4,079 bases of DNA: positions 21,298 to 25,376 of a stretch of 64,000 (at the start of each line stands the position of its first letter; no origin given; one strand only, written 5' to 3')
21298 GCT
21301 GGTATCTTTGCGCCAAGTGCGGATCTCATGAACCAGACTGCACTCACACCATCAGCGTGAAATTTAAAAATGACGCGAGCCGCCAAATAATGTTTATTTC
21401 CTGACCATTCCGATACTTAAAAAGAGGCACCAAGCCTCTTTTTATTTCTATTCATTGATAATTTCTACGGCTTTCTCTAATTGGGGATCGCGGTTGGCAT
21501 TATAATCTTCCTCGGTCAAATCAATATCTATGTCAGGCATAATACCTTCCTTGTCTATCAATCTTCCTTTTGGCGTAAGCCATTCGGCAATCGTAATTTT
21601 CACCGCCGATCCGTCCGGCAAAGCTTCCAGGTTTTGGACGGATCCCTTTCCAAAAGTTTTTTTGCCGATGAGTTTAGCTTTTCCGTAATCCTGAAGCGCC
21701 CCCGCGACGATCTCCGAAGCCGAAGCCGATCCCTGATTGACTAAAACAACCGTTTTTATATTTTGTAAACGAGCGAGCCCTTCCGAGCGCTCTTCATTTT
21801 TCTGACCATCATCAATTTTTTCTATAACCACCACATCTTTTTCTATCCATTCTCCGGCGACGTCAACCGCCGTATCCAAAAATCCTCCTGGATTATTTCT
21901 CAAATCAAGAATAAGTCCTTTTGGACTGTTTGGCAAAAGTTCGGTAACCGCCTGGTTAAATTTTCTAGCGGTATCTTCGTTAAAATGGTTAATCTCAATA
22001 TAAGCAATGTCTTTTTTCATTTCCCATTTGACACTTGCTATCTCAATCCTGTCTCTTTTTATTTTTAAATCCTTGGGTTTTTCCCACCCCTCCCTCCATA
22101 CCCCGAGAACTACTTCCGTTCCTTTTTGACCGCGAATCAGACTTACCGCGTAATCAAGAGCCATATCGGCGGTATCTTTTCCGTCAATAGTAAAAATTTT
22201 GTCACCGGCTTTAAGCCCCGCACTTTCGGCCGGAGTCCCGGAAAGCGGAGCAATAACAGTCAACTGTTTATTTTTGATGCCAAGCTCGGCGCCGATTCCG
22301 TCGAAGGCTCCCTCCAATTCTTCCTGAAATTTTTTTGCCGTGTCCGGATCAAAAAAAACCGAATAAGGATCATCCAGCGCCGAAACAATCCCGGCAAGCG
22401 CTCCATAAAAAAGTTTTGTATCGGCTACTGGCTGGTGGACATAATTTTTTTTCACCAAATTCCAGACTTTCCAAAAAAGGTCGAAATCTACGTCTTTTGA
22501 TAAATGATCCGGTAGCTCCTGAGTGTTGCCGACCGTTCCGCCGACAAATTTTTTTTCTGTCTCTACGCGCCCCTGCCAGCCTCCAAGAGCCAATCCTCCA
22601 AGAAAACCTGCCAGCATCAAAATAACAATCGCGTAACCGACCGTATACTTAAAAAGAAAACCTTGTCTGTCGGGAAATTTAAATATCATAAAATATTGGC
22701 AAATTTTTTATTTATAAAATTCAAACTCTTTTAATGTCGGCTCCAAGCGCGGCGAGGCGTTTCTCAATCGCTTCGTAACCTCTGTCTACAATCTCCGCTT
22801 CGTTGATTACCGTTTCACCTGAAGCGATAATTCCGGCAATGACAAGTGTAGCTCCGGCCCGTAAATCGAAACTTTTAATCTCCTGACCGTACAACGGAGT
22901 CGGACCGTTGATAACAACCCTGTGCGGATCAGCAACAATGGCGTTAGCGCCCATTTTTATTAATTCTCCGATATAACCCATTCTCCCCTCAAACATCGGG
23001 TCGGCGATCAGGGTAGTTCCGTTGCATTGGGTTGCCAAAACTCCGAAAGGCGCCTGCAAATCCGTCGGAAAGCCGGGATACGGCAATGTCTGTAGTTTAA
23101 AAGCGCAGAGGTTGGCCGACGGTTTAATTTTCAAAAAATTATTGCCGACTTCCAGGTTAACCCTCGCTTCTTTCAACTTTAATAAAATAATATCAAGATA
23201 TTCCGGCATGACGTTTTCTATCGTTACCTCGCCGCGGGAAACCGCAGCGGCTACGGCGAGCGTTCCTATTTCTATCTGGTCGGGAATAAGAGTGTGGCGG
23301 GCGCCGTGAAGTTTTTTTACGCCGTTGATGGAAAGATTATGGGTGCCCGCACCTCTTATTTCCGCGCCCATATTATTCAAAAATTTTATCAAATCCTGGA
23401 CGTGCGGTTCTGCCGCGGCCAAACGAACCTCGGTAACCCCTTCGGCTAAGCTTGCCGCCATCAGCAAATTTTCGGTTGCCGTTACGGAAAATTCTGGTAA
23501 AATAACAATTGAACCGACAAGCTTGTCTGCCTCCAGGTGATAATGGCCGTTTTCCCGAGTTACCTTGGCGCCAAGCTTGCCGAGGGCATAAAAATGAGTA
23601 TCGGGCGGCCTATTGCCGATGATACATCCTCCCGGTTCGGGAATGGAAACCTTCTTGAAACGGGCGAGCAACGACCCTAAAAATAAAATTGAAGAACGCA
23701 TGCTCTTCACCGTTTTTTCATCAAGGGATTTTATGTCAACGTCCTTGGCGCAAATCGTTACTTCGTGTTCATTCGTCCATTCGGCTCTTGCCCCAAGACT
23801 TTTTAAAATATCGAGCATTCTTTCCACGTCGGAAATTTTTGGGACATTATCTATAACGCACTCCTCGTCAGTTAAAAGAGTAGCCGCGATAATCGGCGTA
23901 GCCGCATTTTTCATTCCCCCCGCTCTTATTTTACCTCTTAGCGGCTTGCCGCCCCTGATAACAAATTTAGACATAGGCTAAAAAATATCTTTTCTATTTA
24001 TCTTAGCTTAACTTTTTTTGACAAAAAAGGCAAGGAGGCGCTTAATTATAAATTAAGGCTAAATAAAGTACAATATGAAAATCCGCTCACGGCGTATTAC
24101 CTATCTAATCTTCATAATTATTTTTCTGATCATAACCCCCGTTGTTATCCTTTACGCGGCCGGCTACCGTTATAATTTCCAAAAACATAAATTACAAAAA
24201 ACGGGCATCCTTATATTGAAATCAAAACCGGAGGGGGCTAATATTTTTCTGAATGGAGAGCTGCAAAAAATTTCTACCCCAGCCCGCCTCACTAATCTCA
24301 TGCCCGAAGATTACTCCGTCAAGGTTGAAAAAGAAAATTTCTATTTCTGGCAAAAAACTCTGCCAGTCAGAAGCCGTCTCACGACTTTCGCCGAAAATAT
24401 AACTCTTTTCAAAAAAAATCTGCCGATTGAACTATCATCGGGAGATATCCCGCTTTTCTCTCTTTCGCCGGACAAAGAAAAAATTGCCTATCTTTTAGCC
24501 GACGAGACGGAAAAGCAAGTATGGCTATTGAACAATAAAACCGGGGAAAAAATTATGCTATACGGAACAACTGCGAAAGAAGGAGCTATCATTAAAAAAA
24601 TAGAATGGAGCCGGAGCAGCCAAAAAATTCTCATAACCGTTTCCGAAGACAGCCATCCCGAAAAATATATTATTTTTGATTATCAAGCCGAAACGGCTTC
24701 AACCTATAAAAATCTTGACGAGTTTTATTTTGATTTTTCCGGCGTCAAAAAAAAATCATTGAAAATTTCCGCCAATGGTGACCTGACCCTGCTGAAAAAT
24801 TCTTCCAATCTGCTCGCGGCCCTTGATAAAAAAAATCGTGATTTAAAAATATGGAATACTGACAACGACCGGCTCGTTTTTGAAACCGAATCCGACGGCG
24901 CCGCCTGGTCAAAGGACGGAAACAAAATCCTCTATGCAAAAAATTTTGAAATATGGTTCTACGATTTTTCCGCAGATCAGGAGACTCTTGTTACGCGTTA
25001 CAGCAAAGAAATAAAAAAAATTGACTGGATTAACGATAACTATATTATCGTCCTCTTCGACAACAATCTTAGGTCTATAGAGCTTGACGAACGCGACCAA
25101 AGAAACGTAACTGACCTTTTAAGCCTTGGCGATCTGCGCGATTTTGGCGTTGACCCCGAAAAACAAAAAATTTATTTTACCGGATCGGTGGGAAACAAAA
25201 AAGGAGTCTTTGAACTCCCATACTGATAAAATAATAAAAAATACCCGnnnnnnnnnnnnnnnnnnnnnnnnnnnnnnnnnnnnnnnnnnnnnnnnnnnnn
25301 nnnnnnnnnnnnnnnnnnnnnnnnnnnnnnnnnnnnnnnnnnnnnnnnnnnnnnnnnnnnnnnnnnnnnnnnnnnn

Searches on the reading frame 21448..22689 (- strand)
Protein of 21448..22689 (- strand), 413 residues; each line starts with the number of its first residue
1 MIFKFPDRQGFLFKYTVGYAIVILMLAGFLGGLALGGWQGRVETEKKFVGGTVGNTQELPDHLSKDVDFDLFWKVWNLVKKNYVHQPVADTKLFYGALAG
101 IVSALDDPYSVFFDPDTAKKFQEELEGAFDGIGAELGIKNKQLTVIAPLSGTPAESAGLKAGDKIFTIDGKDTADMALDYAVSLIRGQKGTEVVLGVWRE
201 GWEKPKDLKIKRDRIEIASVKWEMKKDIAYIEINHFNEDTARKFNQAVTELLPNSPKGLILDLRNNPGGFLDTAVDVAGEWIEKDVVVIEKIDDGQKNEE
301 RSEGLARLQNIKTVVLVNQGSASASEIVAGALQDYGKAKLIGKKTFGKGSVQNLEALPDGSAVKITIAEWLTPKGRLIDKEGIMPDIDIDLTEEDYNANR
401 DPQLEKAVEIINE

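Call 61: search_protein_families(library=pfam, proteins=[window:21448-22689:-], max_evalue=0.00001)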
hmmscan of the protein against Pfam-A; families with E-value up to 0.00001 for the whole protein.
window:21448-22689:- (413 aa): 5 families
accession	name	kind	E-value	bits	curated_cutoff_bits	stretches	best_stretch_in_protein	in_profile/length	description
PF03572.23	Peptidase_S41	-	1.5e-52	178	24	1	227-388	1-164/165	Peptidase family S41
PF17820.7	PDZ_6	-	2.4e-10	40.5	27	1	148-199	5-54/54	PDZ domain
PF22694.1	CtpB_N-like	-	8.3e-10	39.4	27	1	67-117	36-85/85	Activating protease CtpB N-terminal domain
PF00595.29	PDZ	-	1.1e-09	39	23.2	1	128-197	10-80/81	PDZ domain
PF13180.12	PDZ_2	-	1.3e-07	32.3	27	1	132-204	3-74/80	PDZ domain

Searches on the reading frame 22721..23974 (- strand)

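Call 61: search_protein_families(library=pfam, proteins=[window:22721-23974:-], max_evalue=0.00001)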
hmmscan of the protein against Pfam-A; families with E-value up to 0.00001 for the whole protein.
window:22721-23974:- (417 aa): 1 family
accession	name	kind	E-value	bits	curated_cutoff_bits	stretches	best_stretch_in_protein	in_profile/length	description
PF00275.25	EPSP_synthase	-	6.9e-82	275.8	22.8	1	7-407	2-417/417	EPSP synthase (3-phosphoshikimate 1-carboxyvinyltransferase)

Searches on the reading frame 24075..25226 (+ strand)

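Call 61: search_protein_families(library=pfam, proteins=[window:24075-25226:+], max_evalue=0.00001)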
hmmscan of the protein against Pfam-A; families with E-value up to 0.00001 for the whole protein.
window:24075-25226:+ (383 aa): 2 families
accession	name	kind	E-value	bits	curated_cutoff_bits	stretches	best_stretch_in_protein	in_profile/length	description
PF08308.17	PEGA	-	5.6e-09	36.2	20.8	1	44-111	2-67/71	PEGA domain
PF25174.1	Beta-prop_THOC3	-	1e-06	28.4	305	0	242-329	57-148/272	THOC3 beta-propeller domain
